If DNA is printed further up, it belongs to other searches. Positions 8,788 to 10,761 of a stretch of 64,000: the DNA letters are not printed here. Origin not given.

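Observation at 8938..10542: Class I LysRS homolog with the HIGH signature replaced (PISS instead of HVGN) while the KMSKS-like motif is retained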

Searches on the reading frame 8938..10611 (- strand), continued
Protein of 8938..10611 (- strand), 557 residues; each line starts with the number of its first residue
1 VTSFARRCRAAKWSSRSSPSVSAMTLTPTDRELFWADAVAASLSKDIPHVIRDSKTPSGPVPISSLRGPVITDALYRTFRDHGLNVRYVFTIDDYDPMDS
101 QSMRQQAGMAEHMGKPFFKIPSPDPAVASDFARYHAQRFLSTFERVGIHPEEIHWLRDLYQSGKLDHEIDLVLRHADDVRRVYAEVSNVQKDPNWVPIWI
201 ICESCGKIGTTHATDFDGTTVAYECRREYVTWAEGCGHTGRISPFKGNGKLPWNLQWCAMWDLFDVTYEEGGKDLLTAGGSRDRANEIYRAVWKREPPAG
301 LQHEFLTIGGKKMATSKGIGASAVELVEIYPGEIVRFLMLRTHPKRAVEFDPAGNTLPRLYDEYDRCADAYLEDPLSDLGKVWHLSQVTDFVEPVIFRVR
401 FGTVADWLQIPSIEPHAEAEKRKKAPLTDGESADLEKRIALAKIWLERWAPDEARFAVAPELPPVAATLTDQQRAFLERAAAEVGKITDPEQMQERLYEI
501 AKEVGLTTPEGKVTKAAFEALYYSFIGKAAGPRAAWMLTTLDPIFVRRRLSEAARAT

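Call 16: find_related_loci(query=window:8938-10542:-, collection=genome_contigs, flank=10000)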
Query window:8938-10542:- (534 aa) in genome_contigs; peptide patterns used: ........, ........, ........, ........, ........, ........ (x = any residue, [..] = any of these).
127 stretches matched a pattern; 103 encode a relative of the query (tblastn E <= 1e-3); the best 80 are kept; 80 distinct loci.
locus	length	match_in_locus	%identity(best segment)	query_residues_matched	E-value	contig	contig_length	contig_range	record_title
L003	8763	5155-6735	87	6-532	0e+0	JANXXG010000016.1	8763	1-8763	MAG: Chloroflexi bacterium isolate GL140_2_metabat_395 GL140_2_k141_1728963, whole genome shotgun sequence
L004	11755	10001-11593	85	1-533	0e+0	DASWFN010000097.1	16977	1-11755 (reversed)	MAG TPA_asm: Candidatus Limnocylindria bacterium isolate SMAG_U2790 k141_1393016, whole genome shotgun sequence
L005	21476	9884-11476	83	1-533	0e+0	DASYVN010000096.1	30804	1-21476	MAG TPA_asm: Candidatus Limnocylindria bacterium isolate SMAG_U6255 k141_62913, whole genome shotgun sequence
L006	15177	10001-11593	82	1-533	0e+0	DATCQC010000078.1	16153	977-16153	MAG TPA_asm: Candidatus Limnocylindria bacterium isolate SMAG_U7243 k141_46836, whole genome shotgun sequence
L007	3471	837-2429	84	1-533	0e+0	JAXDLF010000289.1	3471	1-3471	MAG: Chloroflexota bacterium isolate BP_611 scaffold_4173680, whole genome shotgun sequence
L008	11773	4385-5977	83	1-533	0e+0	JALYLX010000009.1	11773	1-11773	MAG: Chloroflexota bacterium isolate AFD bin50 SD1486_k127_1533, whole genome shotgun sequence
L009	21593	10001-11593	83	1-533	0e+0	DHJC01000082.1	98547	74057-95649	MAG TPA_asm: Chloroflexi bacterium UBA4730 UBA4730_contig_858, whole genome shotgun sequence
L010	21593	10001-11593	83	1-533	0e+0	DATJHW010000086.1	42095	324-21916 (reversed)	MAG TPA_asm: Candidatus Saccharimonadales bacterium isolate SMAG_U15522 k141_5473170, whole genome shotgun sequence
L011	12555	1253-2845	83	1-533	0e+0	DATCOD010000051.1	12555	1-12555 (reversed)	MAG TPA_asm: Candidatus Limnocylindria bacterium isolate SMAG_U7192 k141_94091, whole genome shotgun sequence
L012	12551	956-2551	81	1-533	0e+0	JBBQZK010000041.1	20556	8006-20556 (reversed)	MAG: Candidatus Limnocylindria bacterium isolate Co_metawrap_2216 Cmw_2216_k141_6416863_length_20556_cov_14.0000, whole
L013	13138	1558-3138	81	1-529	0e+0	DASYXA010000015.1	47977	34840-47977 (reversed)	MAG TPA_asm: Candidatus Limnocylindria bacterium isolate SMAG_U6296 k141_871070, whole genome shotgun sequence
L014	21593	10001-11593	83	1-533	0e+0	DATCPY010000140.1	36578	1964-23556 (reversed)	MAG TPA_asm: Candidatus Limnocylindria bacterium isolate SMAG_U7239 k141_94353, whole genome shotgun sequence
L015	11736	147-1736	78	1-531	0e+0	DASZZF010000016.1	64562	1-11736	MAG TPA_asm: Candidatus Limnocylindria bacterium isolate SMAG_U6229 k141_141879, whole genome shotgun sequence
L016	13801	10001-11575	77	5-529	0e+0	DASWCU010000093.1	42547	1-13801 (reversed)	MAG TPA_asm: Candidatus Limnocylindria bacterium isolate SMAG_U2717 k141_849853, whole genome shotgun sequence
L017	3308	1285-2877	74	1-531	0e+0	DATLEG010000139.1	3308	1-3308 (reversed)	MAG TPA_asm: Candidatus Saccharimonadales bacterium isolate SMAG_U14370 k141_1188426, whole genome shotgun sequence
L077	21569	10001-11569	45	12-529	2e-134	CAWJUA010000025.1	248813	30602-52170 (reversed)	MAG: uncultured Chloroflexia bacterium isolate MFD08821.bin.2.74 genome assembly, contig: contig_57830, whole genome sho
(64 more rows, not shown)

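Call 17: search_protein_representatives(protein=window:8938-10542:-)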
Query: 534 residues. Proteins with E-value up to 0.001 (for the whole library): 1595; up to 1e-10: 907; up to 1e-30: 331. The best 150 are listed.
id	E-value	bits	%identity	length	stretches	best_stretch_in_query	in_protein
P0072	3.9e-242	821.2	68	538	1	4-531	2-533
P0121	4.7e-126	438.1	66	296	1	237-533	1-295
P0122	9.4e-125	433.8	41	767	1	10-530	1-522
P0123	2.0e-121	422.8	41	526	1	10-532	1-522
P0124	3.7e-120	418.6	40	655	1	10-533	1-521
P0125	1.4e-119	416.7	39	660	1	9-530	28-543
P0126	1.8e-118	413.0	41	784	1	10-532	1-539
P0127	1.9e-118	412.9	39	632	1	11-529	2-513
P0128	5.1e-118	411.5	80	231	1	304-533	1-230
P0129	4.7e-117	408.4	41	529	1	12-532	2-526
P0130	9.1e-116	404.1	39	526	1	10-516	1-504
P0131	8.4e-114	397.6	41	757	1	10-533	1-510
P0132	9.1e-113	394.2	41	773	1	10-532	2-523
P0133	3.1e-112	392.5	41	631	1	10-527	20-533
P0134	2.1e-111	389.7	39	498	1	10-529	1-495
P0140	5.1e-104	365.3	49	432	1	11-348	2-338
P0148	1.6e-98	347.2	48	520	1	90-462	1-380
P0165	5.8e-82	292.5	40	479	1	10-462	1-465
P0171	1.8e-77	277.7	48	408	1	11-274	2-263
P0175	6.2e-76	272.6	43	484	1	11-348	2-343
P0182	2.2e-71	257.6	51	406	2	204-347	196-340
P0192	3.6e-65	237.1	30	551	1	10-531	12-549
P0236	1.0e-54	202.6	35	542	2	62-332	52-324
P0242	1.1e-53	199.2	41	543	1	207-533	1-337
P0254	2.5e-51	191.5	37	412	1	11-347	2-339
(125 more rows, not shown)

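Call 24: list_cluster_members(proteins=[P0140, P0165, P0175, P0182, P0192, P0236, P0242, P0254, P0148, P0171])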
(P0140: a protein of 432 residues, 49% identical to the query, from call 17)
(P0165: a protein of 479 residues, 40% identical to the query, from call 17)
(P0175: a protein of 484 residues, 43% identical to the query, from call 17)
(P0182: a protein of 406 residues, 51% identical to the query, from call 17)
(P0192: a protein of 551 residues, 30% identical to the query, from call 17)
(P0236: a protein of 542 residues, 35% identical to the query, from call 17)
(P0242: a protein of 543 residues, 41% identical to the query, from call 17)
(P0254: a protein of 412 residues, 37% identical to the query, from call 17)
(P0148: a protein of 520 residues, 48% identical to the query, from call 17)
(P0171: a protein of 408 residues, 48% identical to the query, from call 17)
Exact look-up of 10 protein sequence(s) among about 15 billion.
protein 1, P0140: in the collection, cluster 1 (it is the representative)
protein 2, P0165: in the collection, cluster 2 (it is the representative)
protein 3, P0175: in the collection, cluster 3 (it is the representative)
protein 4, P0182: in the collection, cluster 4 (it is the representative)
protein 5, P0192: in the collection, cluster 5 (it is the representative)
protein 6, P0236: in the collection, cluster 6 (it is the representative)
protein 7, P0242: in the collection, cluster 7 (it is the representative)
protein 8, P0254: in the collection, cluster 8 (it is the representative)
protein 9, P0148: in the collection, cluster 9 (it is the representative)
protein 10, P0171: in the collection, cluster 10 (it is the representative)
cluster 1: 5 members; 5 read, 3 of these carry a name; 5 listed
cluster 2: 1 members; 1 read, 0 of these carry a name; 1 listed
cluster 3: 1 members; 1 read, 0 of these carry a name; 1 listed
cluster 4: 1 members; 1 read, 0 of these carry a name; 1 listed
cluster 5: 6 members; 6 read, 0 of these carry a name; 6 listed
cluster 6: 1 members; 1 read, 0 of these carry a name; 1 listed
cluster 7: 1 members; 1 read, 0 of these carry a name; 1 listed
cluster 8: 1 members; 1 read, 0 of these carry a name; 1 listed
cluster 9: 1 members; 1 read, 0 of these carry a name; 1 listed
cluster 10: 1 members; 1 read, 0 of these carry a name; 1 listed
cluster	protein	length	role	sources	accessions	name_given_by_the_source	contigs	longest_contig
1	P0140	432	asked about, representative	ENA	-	-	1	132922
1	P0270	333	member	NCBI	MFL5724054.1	MAG: lysine--tRNA ligase, partial [Chloroflexota bacterium]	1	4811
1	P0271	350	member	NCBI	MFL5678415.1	MAG: lysine--tRNA ligase, partial [Chloroflexota bacterium]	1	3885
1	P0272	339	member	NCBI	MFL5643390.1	MAG: lysine--tRNA ligase, partial [Chloroflexota bacterium]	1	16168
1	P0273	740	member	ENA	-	-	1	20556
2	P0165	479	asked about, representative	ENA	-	-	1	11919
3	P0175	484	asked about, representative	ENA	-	-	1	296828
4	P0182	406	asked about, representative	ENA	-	-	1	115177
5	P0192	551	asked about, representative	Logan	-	-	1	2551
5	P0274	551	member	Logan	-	-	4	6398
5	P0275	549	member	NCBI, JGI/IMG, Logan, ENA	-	-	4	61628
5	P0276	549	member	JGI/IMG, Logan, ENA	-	-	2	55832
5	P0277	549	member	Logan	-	-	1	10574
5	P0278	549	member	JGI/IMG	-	-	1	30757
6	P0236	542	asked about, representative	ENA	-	-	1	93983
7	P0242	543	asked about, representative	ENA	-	-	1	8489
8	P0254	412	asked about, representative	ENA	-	-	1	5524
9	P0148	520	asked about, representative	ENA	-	-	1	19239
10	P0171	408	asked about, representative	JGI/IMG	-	-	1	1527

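Call 33: find_homologous_proteins(query=L077:9995-11599:+, max_evalue=1e-10)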
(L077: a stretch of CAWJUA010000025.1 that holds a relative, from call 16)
Query L077:9995-11599:+ (535 aa): 4482 proteins with E <= 1e-10 among 8000 candidates; the best 120 are listed.
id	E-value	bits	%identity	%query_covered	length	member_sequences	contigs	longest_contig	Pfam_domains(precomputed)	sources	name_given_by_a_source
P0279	0.0e+0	1230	100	100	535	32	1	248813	PF09334.18,PF01406.26,PF01921.25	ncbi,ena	-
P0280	0.0e+0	1095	88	100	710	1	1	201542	PF09334.18,PF01921.25,PF03449.21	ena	-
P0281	0.0e+0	1083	88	100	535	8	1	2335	PF09334.18,PF01406.26,PF01921.25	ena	-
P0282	0.0e+0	1069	87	100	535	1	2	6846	PF09334.18,PF01406.26,PF01921.25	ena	-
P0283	0.0e+0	1060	87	98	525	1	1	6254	PF09334.18,PF01921.25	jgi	jgi:lysyl-tRNA synthetase, class I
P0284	0.0e+0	1059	86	100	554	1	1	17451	PF19269.5,PF09334.18,PF01406.26,PF01921.25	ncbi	ncbi:MAG: lysine--tRNA ligase [Chloroflexota bacterium]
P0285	0.0e+0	1054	86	100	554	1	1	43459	PF09334.18,PF01406.26,PF01921.25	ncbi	ncbi:MAG: lysine--tRNA ligase [Chloroflexota bacterium]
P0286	0.0e+0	1044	85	100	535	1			PF09334.18,PF01406.26,PF01921.25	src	-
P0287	0.0e+0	1043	85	100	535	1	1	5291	PF09334.18,PF01406.26,PF01921.25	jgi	jgi:lysyl-tRNA synthetase class 1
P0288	0.0e+0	1036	83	100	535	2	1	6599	PF19269.5,PF09334.18,PF01921.25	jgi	jgi:lysyl-tRNA synthetase class 1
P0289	0.0e+0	1035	84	100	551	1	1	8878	PF09334.18,PF01406.26,PF01921.25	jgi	jgi:lysyl-tRNA synthetase, class I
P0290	0.0e+0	1033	84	100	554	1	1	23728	PF09334.18,PF01406.26,PF01921.25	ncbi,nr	ncbi:MAG TPA: lysine--tRNA ligase [Candidatus Limnocylindrales bacterium]|nr:lysine--tRNA ligase [Ca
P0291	0.0e+0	1031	84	100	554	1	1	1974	PF09334.18,PF01406.26,PF01921.25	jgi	jgi:lysyl-tRNA synthetase class 1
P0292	0.0e+0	1030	84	100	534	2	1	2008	PF09334.18,PF01406.26,PF01921.25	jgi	jgi:lysyl-tRNA synthetase, class I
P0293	0.0e+0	1028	82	100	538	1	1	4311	PF19269.5,PF09334.18,PF01406.26,PF01921.25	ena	-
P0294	0.0e+0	1027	83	100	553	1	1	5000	PF19269.5,PF09334.18,PF01921.25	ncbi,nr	ncbi:MAG TPA: lysine--tRNA ligase [Candidatus Limnocylindrales bacterium]|nr:lysine--tRNA ligase [Ca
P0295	0.0e+0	1026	82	98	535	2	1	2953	PF09334.18,PF01921.25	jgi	jgi:lysyl-tRNA synthetase class 1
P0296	0.0e+0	1017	82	100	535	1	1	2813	PF09334.18,PF01921.25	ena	-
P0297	0.0e+0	1015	82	99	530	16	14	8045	PF09334.18,PF01406.26,PF01921.25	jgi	jgi:lysyl-tRNA synthetase, class I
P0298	0.0e+0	1014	81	100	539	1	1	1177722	PF09334.18,PF01921.25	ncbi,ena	-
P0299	0.0e+0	1013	82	98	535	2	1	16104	PF19269.5,PF09334.18,PF01921.25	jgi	jgi:lysyl-tRNA synthetase class 1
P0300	0.0e+0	1010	81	98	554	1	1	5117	PF09334.18,PF01921.25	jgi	jgi:lysyl-tRNA synthetase class 1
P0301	0.0e+0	1010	82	98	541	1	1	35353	PF19269.5,PF09334.18,PF01921.25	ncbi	-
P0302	2.3e-298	1008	82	98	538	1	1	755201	PF19269.5,PF09334.18,PF01406.26,PF01921.25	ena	-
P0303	3.8e-298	1008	83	99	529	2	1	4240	PF09334.18,PF01921.25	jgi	jgi:lysyl-tRNA synthetase class 1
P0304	8.4e-298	1006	81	98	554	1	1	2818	PF09334.18,PF01406.26,PF01921.25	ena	-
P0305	2.1e-297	1005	81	98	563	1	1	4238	PF09334.18,PF01921.25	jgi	jgi:lysyl-tRNA synthetase class 1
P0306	5.3e-297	1004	81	98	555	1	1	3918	PF09334.18,PF01921.25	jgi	jgi:lysyl-tRNA synthetase class 1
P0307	2.9e-295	998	80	100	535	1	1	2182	PF09334.18,PF01921.25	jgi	jgi:lysyl-tRNA synthetase, class I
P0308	2.5e-293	992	81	98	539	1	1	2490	PF09334.18,PF01921.25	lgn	-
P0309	3.0e-293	991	80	98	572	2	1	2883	PF09334.18,PF01406.26,PF01921.25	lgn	-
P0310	9.9e-292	986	81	99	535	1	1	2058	PF09334.18,PF01921.25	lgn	-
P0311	3.6e-290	981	79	100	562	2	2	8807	PF19269.5,PF09334.18,PF01921.25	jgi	jgi:lysyl-tRNA synthetase class 1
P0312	2.1e-289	979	80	100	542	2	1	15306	PF09334.18,PF01921.25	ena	-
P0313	3.1e-289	978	79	99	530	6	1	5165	PF09334.18,PF01406.26,PF01921.25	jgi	jgi:lysyl-tRNA synthetase class 1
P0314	4.5e-289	978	81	99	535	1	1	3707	PF09334.18,PF01406.26,PF01921.25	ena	-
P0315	1.1e-288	976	78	100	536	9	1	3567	PF09334.18,PF01406.26,PF01921.25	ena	-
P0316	1.6e-287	973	80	99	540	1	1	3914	PF19269.5,PF09334.18,PF01921.25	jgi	jgi:lysyl-tRNA synthetase class 1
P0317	3.6e-286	968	78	100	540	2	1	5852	PF09334.18,PF01921.25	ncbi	-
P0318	1.3e-285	966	80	99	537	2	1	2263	PF19269.5,PF09334.18,PF01921.25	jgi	jgi:lysyl-tRNA synthetase class 1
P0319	1.4e-285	966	81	98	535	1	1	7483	PF09334.18,PF01921.25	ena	-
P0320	4.0e-285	965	79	98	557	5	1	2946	PF09334.18,PF01406.26,PF01921.25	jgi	jgi:lysyl-tRNA synthetase class 1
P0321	5.3e-285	964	79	100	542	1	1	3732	PF09334.18,PF01406.26,PF01921.25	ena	-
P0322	1.1e-284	963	79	98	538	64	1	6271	PF19269.5,PF09334.18,PF01406.26,PF01921.25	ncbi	-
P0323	4.5e-284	961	80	98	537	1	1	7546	PF09334.18,PF01921.25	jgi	jgi:lysyl-tRNA synthetase class 1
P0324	5.3e-284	961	79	98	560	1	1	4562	PF19269.5,PF09334.18,PF01921.25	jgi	jgi:lysyl-tRNA synthetase class 1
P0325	6.4e-284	961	79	99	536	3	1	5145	PF09334.18,PF01406.26,PF01921.25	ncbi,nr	ncbi:MAG TPA: lysine--tRNA ligase [Candidatus Limnocylindrales bacterium]|nr:lysine--tRNA ligase [Ca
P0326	2.2e-283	959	77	100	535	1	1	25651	PF09334.18,PF01406.26,PF01921.25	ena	-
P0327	2.3e-283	959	79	98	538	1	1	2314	PF09334.18,PF01406.26,PF01921.25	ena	-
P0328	2.3e-283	959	79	98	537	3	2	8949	PF09334.18,PF01406.26,PF01921.25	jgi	jgi:lysyl-tRNA synthetase class 1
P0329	2.5e-283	959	79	99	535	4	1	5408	PF09334.18,PF01921.25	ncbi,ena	-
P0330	3.1e-283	958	80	99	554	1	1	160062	PF19269.5,PF09334.18,PF01921.25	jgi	jgi:lysyl-tRNA synthetase class 1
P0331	3.1e-283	958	78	100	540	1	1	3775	PF09334.18,PF01406.26,PF01921.25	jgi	-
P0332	3.2e-283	958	78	98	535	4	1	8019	PF09334.18,PF01406.26,PF01921.25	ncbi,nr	ncbi:MAG TPA: lysine--tRNA ligase [Candidatus Limnocylindrales bacterium]|nr:lysine--tRNA ligase [Ca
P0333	9.6e-283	957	80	99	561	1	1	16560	PF09334.18,PF01921.25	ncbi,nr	ncbi:MAG TPA: lysine--tRNA ligase [Candidatus Limnocylindrales bacterium]|nr:lysine--tRNA ligase [Ca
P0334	1.1e-282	957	80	99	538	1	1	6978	PF09334.18,PF01921.25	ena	-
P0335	1.5e-282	956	79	99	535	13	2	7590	PF09334.18,PF01921.25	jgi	jgi:lysyl-tRNA synthetase class 1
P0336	2.5e-282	955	79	99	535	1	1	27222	PF09334.18,PF01921.25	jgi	jgi:lysyl-tRNA synthetase class 1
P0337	3.0e-282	955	79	99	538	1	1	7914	PF09334.18,PF01921.25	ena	-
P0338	6.0e-282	954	80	98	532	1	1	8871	PF09334.18,PF01921.25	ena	-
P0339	6.1e-282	954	79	98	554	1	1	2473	PF09334.18,PF01406.26,PF01921.25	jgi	jgi:lysyl-tRNA synthetase, class I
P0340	8.4e-282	954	77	100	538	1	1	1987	PF09334.18,PF01406.26,PF01921.25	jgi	jgi:lysyl-tRNA synthetase, class I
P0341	8.6e-282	954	79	99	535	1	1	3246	PF09334.18,PF01921.25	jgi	jgi:lysyl-tRNA synthetase, class I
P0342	1.5e-281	953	78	99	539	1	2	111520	PF09334.18,PF01406.26,PF01921.25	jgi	jgi:lysyl-tRNA synthetase class 1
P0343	1.8e-281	953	79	99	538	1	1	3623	PF09334.18,PF01921.25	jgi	jgi:lysyl-tRNA synthetase class 1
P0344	2.9e-281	952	78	99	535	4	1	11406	PF09334.18,PF01406.26,PF01921.25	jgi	jgi:lysyl-tRNA synthetase class 1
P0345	2.9e-281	952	79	97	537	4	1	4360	PF09334.18,PF01406.26,PF01921.25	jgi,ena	-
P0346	2.9e-281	952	79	98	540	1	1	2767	PF09334.18,PF01406.26,PF01921.25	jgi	jgi:lysyl-tRNA synthetase class 1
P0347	3.7e-281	952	80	99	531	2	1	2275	PF09334.18,PF01921.25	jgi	jgi:lysyl-tRNA synthetase class 1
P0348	3.9e-281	951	77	98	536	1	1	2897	PF09334.18,PF01406.26,PF01921.25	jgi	jgi:lysyl-tRNA synthetase class 1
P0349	4.3e-281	951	79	99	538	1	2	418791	PF09334.18,PF01921.25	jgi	jgi:lysyl-tRNA synthetase class 1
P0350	4.7e-281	951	79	98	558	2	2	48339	PF09334.18,PF01921.25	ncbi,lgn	-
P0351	6.4e-281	951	76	100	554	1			PF09334.18,PF01921.25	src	-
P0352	1.1e-280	950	78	100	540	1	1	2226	PF09334.18,PF01406.26,PF01921.25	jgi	jgi:lysyl-tRNA synthetase class 1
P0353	2.3e-280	949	79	99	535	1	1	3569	PF09334.18,PF01921.25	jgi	jgi:lysyl-tRNA synthetase class 1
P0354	2.3e-280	949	79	99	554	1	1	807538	PF09334.18,PF01921.25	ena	-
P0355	2.5e-280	949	77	100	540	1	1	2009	PF09334.18,PF01406.26,PF01921.25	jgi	jgi:lysyl-tRNA synthetase, class I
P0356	3.2e-280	948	77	100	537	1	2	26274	PF09334.18,PF01921.25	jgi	jgi:lysyl-tRNA synthetase class 1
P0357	3.5e-280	948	78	98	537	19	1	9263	PF09334.18,PF01406.26,PF01921.25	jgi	jgi:lysyl-tRNA synthetase class 1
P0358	3.8e-280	948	78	98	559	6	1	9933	PF09334.18,PF01406.26,PF01921.25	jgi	jgi:lysyl-tRNA synthetase class 1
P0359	5.0e-280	948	77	100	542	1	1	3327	PF09334.18,PF01406.26,PF01921.25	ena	-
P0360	5.7e-280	948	77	98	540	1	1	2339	PF09334.18,PF01406.26,PF01921.25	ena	-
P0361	6.1e-280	948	80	98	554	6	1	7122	PF09334.18,PF01406.26,PF01921.25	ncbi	-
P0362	6.4e-280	947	77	100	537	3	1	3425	PF09334.18,PF01921.25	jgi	-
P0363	8.1e-280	947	76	100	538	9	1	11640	PF09334.18,PF01406.26,PF01921.25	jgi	jgi:lysyl-tRNA synthetase, class I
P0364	8.2e-280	947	79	99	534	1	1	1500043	PF09334.18,PF01921.25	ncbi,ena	-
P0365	2.2e-279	946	79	98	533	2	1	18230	PF19269.5,PF09334.18,PF01921.25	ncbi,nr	ncbi:MAG TPA: lysine--tRNA ligase [Candidatus Limnocylindrales bacterium]|nr:lysine--tRNA ligase [Ca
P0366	2.5e-279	946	77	100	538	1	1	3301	PF09334.18,PF01406.26,PF01921.25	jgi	jgi:lysyl-tRNA synthetase, class I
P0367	2.7e-279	945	77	100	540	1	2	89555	PF09334.18,PF01406.26,PF01921.25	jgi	jgi:lysyl-tRNA synthetase class 1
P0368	2.7e-279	945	78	99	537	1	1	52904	PF09334.18,PF01406.26,PF01921.25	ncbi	-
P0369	3.5e-279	945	78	99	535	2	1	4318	PF09334.18,PF01406.26,PF01921.25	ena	-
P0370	3.6e-279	945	76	100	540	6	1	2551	PF09334.18,PF01406.26,PF01921.25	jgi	jgi:lysyl-tRNA synthetase class 1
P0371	4.4e-279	945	79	99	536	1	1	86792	PF09334.18,PF01406.26,PF01921.25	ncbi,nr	ncbi:MAG TPA: lysine--tRNA ligase [Candidatus Limnocylindrales bacterium]|nr:lysine--tRNA ligase [Ca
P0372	6.2e-279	944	80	98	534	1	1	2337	PF09334.18,PF01406.26,PF01921.25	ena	-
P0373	6.3e-279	944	78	100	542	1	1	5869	PF09334.18,PF01921.25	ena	-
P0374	8.6e-279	944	78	100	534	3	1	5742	PF09334.18,PF01921.25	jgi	jgi:lysyl-tRNA synthetase class 1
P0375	1.1e-278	943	79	98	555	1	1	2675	PF09334.18,PF01921.25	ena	-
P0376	1.3e-278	943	78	99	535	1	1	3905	PF09334.18,PF01406.26,PF01921.25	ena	-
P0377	1.5e-278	943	77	99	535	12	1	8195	PF09334.18,PF01406.26,PF01921.25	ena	-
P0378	1.6e-278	943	77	100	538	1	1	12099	PF09334.18,PF01921.25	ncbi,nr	ncbi:MAG: lysyl-tRNA synthetase, class [Chloroflexota bacterium]|nr:lysyl-tRNA synthetase, class [Ch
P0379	1.6e-278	943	77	99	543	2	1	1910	PF09334.18,PF01406.26,PF01921.25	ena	-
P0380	2.4e-278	942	78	99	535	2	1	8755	PF09334.18,PF01921.25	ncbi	-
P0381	3.4e-278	942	76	100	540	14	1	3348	PF09334.18,PF01406.26,PF01921.25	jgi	jgi:lysyl-tRNA synthetase class 1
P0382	3.7e-278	942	78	100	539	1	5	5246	PF09334.18,PF01921.25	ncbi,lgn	-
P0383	4.3e-278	941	78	98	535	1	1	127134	PF09334.18,PF01921.25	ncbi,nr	ncbi:MAG TPA: lysine--tRNA ligase [Patescibacteria group bacterium]|nr:lysine--tRNA ligase [Patescib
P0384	5.8e-278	941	78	99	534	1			PF09334.18,PF01406.26,PF01921.25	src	-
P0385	6.6e-278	941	78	99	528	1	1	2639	PF09334.18,PF01921.25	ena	-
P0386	7.6e-278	941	77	98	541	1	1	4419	PF09334.18,PF01921.25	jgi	jgi:lysyl-tRNA synthetase class 1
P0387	8.1e-278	941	76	100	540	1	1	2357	PF09334.18,PF01921.25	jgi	jgi:lysyl-tRNA synthetase class 1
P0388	1.7e-277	939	77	100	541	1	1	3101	PF09334.18,PF01406.26,PF01921.25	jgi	-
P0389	2.3e-277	939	78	99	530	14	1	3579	PF09334.18,PF01921.25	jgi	jgi:lysyl-tRNA synthetase class 1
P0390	2.4e-277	939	76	100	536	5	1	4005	PF09334.18,PF01406.26,PF01921.25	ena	-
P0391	2.5e-277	939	76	100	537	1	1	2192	PF19269.5,PF09334.18,PF01921.25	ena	-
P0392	3.9e-277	938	78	99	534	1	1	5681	PF09334.18,PF01406.26,PF01921.25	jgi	-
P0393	4.5e-277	938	77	99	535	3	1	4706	PF09334.18,PF01406.26,PF01921.25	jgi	jgi:lysyl-tRNA synthetase class 1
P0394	6.4e-277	938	77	99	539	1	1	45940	PF09334.18,PF01921.25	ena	-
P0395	1.2e-276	937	76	99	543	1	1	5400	PF09334.18,PF01406.26,PF01921.25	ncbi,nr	ncbi:MAG: lysyl-tRNA synthetase, class [Chloroflexota bacterium]|nr:lysyl-tRNA synthetase, class [Ch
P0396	1.4e-276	936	77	98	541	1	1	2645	PF09334.18,PF01406.26,PF01921.25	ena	-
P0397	3.0e-276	935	77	100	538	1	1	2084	PF09334.18,PF01406.26,PF01921.25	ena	-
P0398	3.2e-276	935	76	100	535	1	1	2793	PF19269.5,PF09334.18,PF01406.26,PF01921.25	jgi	jgi:lysyl-tRNA synthetase class 1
